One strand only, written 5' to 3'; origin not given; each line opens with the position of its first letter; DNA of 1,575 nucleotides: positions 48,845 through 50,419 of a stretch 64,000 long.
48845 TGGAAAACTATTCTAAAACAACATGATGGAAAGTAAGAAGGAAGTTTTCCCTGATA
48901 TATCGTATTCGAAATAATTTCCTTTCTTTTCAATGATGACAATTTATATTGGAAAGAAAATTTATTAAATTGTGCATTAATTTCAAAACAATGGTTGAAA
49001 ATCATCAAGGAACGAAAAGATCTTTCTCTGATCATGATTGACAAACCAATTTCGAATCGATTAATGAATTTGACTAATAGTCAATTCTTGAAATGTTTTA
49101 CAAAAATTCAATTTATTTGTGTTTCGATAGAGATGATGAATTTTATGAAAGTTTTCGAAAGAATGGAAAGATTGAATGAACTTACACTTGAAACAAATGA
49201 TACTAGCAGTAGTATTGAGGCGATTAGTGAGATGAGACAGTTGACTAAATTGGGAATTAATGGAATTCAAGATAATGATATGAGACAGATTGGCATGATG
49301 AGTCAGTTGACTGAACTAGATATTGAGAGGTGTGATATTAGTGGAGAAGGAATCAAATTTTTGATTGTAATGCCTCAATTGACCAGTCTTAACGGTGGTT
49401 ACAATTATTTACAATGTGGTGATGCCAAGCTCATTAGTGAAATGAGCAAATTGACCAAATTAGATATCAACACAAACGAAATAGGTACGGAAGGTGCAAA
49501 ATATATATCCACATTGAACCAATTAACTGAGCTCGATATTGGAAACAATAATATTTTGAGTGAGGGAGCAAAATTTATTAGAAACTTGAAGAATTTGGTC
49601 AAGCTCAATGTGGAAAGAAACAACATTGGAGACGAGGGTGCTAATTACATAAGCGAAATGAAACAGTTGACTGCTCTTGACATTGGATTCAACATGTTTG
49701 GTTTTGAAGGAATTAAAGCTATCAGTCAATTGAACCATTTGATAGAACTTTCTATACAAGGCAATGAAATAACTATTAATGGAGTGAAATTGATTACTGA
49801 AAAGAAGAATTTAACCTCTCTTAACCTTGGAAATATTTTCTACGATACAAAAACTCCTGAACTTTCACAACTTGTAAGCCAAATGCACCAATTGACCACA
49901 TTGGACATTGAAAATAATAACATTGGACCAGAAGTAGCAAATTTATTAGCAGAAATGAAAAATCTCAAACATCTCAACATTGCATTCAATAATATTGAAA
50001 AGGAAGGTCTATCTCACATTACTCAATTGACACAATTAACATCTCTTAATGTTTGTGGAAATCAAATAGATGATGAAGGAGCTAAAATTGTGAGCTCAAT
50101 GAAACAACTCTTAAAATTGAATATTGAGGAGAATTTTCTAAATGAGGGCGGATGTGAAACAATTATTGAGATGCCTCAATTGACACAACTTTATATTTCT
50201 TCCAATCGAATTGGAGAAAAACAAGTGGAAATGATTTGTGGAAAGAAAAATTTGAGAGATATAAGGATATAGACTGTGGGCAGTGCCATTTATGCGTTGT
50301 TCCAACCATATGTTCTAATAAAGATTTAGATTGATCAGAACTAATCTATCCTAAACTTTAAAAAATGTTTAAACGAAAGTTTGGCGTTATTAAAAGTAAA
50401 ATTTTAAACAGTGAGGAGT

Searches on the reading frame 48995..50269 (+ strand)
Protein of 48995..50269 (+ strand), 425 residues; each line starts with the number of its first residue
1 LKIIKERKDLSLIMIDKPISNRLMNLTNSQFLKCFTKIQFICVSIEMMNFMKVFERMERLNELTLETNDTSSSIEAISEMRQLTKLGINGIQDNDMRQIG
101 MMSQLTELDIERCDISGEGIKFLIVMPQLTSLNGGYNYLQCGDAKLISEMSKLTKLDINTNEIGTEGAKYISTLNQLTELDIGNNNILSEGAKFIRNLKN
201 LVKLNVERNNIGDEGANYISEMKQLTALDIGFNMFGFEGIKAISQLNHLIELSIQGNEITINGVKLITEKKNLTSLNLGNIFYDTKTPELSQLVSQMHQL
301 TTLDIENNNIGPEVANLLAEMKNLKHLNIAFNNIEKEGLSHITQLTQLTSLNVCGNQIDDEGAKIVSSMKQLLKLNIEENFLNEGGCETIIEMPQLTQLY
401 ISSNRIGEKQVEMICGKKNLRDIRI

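Call 47: search_protein_families(library=pfam, max_evalue=0.0001, proteins=[window:48995-50269:+])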
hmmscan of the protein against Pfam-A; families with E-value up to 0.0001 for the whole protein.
window:48995-50269:+ (425 aa): 7 families
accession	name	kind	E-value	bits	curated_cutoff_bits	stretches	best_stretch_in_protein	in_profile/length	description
PF13516.12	LRR_6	-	5.8e-33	110.8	23.4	0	199-218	3-22/24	Leucine Rich repeat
PF13855.12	LRR_8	-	3.1e-27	94.5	27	2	347-406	2-61/61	Leucine rich repeat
PF12799.13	LRR_4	-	1.7e-19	69.8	27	1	322-360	1-38/44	Leucine Rich repeats (2 copies)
PF23598.1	LRR_14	-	3e-17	62.8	40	2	147-334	66-251/353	Leucine-rich repeat region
PF00560.39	LRR_1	-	3.1e-16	56.4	20.6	0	176-198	1-23/23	Leucine Rich Repeat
PF25013.1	LRR_Zer-1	-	1.8e-11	44.8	27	0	101-199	6-110/137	Zer-1-like, Leucine-rich repeats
PF24758.1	LRR_At5g56370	-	1e-06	29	27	0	270-404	10-139/227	FBD-associated F-box protein At5g56370, LRR repeats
